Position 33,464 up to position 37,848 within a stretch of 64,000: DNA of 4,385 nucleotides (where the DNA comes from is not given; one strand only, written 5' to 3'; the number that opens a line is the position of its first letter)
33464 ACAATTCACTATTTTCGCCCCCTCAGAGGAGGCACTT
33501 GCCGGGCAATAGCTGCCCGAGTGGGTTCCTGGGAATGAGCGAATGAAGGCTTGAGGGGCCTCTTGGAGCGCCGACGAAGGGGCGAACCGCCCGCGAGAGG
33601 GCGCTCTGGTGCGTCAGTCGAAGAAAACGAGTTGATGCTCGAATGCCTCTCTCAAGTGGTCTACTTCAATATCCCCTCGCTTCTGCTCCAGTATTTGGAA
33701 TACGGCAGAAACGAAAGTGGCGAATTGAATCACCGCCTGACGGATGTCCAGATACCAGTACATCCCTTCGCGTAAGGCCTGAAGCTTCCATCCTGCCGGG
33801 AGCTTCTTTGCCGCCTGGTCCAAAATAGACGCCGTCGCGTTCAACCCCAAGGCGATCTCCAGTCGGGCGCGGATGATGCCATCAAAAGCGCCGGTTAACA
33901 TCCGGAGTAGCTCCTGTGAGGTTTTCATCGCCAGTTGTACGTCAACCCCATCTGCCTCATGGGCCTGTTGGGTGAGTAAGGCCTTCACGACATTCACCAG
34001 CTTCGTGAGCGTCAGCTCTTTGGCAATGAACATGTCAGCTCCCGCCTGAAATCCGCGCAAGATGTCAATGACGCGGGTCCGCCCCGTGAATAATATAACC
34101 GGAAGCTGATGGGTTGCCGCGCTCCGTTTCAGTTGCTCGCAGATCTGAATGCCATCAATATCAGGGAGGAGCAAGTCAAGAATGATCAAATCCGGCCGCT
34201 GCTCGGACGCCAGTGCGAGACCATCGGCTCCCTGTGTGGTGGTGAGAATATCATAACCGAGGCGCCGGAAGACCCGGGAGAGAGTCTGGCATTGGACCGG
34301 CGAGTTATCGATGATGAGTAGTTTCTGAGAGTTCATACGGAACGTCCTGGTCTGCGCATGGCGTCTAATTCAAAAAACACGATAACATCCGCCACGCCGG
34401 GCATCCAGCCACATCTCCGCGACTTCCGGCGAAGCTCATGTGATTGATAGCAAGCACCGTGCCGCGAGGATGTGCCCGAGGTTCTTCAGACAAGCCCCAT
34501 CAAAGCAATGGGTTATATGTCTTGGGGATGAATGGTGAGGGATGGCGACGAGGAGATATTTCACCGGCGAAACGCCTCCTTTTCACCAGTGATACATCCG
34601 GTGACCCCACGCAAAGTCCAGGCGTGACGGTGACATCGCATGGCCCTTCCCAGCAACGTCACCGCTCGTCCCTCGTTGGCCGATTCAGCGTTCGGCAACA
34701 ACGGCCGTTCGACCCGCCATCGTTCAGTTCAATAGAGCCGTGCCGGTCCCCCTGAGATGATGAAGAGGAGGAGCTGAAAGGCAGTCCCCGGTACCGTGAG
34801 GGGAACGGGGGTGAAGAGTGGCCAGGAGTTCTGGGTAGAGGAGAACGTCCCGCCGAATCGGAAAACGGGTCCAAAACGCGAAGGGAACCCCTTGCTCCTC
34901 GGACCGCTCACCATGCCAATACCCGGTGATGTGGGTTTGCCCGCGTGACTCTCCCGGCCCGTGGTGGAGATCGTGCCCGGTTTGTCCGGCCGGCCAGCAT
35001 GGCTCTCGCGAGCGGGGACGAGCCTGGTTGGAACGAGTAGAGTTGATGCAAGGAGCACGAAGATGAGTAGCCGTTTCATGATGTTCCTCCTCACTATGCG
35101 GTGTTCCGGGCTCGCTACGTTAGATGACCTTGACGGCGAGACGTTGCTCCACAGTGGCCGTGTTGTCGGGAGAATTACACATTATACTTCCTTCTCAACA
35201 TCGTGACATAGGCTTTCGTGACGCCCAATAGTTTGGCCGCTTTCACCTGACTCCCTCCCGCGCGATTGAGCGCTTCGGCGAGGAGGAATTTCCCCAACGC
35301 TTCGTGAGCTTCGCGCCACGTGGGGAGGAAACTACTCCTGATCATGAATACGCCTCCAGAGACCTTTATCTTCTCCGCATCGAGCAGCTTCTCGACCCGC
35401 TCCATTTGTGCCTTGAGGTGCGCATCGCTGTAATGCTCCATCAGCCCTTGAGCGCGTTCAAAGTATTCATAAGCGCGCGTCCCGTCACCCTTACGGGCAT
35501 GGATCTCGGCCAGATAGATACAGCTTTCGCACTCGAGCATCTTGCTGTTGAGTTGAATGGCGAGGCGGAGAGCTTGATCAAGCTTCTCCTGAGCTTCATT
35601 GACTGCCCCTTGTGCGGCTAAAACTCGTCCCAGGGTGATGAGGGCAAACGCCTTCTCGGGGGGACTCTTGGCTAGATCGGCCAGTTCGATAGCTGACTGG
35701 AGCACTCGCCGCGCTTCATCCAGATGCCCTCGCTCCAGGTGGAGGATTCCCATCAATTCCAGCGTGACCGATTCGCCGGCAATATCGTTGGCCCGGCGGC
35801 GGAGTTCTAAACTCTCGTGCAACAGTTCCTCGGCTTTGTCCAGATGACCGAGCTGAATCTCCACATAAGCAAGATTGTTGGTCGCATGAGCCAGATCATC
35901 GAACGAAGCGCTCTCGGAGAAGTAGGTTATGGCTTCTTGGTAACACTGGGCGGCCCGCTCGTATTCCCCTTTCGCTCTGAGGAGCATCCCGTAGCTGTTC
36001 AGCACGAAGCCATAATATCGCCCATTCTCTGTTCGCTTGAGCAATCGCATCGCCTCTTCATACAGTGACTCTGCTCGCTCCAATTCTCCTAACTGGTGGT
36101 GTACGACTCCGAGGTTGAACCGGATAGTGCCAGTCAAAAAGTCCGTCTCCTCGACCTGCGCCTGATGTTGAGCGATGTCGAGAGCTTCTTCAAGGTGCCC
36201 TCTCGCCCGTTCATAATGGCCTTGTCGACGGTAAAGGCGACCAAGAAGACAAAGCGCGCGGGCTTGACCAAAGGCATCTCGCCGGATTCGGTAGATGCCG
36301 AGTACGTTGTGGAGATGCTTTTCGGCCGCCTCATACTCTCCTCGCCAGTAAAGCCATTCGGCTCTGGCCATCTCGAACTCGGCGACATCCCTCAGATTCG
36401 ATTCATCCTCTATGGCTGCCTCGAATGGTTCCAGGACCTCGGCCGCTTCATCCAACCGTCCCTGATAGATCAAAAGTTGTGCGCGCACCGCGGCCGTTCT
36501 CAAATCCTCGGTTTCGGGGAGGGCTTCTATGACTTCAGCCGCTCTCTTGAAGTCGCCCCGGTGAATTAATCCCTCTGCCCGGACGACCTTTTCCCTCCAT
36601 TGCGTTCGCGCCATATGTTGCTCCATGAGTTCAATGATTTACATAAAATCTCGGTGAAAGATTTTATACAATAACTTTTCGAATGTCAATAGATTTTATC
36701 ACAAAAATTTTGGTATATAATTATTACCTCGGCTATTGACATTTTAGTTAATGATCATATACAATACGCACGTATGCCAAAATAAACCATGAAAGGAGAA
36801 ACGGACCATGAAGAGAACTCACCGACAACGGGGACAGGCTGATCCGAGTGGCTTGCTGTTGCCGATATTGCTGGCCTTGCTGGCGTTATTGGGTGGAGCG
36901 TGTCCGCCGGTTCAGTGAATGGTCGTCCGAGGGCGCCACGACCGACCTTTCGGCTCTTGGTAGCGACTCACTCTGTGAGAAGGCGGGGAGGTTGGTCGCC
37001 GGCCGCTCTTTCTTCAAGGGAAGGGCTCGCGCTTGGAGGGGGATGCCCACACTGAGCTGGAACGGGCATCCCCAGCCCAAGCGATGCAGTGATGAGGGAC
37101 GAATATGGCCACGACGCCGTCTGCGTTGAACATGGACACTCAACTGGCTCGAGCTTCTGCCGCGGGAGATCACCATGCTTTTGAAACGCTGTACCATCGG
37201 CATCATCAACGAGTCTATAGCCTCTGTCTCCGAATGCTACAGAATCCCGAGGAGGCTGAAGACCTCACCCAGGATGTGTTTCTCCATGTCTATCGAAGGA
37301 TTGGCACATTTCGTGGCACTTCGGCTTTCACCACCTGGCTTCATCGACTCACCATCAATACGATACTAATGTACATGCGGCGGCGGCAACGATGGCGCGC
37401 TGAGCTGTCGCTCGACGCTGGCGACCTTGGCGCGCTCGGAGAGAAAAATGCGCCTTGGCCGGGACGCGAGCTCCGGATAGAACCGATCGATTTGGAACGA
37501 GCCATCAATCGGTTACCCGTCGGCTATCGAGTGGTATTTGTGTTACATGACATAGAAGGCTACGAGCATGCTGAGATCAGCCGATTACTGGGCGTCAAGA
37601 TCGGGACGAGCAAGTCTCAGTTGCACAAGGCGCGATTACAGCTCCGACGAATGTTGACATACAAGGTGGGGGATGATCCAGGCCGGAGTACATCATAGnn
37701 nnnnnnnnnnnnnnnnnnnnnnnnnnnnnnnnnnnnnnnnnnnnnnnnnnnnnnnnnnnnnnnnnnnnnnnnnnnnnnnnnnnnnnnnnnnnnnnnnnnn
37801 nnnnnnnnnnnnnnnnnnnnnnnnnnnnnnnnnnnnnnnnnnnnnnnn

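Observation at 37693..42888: Ftr1-type iron uptake operon whose ABC ATPase is fused to a complete DtxR-like metal-sensor domain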

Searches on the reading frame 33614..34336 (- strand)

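Call 75: search_protein_families(library=pfam, proteins=[window:33614-34336:-], max_evalue=0.001)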
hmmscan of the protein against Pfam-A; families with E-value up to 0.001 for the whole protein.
window:33614-34336:- (240 aa): 1 family
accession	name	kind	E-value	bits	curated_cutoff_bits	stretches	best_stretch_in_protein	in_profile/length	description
PF00072.30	Response_reg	-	1.4e-25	90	30.2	1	7-117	2-110/111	Response regulator receiver domain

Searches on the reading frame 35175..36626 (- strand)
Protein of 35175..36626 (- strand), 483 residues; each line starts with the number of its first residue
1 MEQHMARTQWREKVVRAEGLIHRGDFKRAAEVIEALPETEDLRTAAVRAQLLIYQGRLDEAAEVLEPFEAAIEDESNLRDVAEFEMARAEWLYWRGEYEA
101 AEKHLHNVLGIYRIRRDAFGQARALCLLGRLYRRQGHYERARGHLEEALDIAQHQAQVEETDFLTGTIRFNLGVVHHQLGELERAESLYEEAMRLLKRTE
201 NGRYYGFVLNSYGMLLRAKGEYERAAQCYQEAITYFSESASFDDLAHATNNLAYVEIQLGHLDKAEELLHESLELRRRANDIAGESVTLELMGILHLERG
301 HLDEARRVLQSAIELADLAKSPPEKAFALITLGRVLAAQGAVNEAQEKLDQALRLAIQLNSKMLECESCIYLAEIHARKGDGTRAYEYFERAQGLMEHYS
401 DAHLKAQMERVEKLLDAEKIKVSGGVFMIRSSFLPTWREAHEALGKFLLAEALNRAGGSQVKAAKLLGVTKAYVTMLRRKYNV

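Call 75: search_protein_families(library=pfam, proteins=[window:35175-36626:-], max_evalue=0.001)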
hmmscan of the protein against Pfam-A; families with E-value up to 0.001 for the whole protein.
window:35175-36626:- (483 aa): 27 families (the best 25 are shown)
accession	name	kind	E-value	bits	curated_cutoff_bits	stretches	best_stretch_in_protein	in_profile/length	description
PF13424.12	TPR_12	-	2.4e-43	146.6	30.1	3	166-234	3-73/77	Tetratricopeptide repeat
PF07719.23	TPR_2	-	1.3e-33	112.8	27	2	122-152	1-31/34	Tetratricopeptide repeat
PF17874.7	TPR_MalT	-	9e-27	94.7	45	2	247-405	41-203/336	MalT-like TPR region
PF13374.12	TPR_10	-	1.2e-25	89.1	27.5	3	246-279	2-35/42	Tetratricopeptide repeat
PF00515.34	TPR_1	-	1.2e-23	82.3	27.8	1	122-153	1-32/34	Tetratricopeptide repeat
PF13176.12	TPR_7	-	4.5e-22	76.6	27.9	1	127-155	4-32/36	Tetratricopeptide repeat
PF13181.12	TPR_8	-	8.9e-21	72.7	25.7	1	122-153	1-32/34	Tetratricopeptide repeat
PF07721.20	TPR_4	-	5.9e-19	67.1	27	0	289-310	4-25/26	Tetratricopeptide repeat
PF13428.12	TPR_14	-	5.6e-16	57.9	23.5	0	127-153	6-32/44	Tetratricopeptide repeat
PF13432.12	TPR_16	-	2.2e-15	57.2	32.7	2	127-192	2-57/65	Tetratricopeptide repeat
PF14559.12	TPR_19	-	8e-15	55.4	25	0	217-274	2-53/68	Tetratricopeptide repeat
PF12895.13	ANAPC3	-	4.8e-12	46.4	27.2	0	18-66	31-80/82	Anaphase-promoting complex, cyclosome, subunit 3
PF13414.12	TPR_11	-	5.5e-11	42.4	26.8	0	215-235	3-23/42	TPR repeat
PF25058.1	ARM_TT21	-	1.8e-08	34.9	27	0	128-200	13-91/155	Tetratricopeptide repeat protein 21 ARM repeat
PF25068.1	ARM_TT21_4th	-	2.6e-08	34.7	30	0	229-315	15-102/153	Tetratricopeptide repeat protein 21 forth ARM domain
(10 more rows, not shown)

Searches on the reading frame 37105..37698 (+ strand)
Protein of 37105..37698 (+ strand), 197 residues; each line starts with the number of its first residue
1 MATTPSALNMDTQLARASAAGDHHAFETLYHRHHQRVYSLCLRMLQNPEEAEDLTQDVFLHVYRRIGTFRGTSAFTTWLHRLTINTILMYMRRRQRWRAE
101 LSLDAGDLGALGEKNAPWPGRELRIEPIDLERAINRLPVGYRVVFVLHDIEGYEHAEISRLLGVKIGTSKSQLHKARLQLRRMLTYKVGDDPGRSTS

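Call 3: search_protein_families(library=pfam, proteins=[window:37105-37698:+], max_evalue=0.1)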
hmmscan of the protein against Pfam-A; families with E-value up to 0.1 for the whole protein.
window:37105-37698:+ (197 aa): 4 families
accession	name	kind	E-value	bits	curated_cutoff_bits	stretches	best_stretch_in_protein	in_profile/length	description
PF04542.20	Sigma70_r2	-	4.7e-21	74.8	24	1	29-96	1-70/71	Sigma-70 region 2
PF08281.18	Sigma70_r4_2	-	5.7e-17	61.5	25.7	1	130-180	4-54/54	Sigma-70, region 4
PF04545.22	Sigma70_r4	-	0.00011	22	24.1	1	133-181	1-49/50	Sigma-70, region 4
PF07638.17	Sigma70_ECF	-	0.00039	20.8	21.1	1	12-184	5-183/185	ECF sigma factor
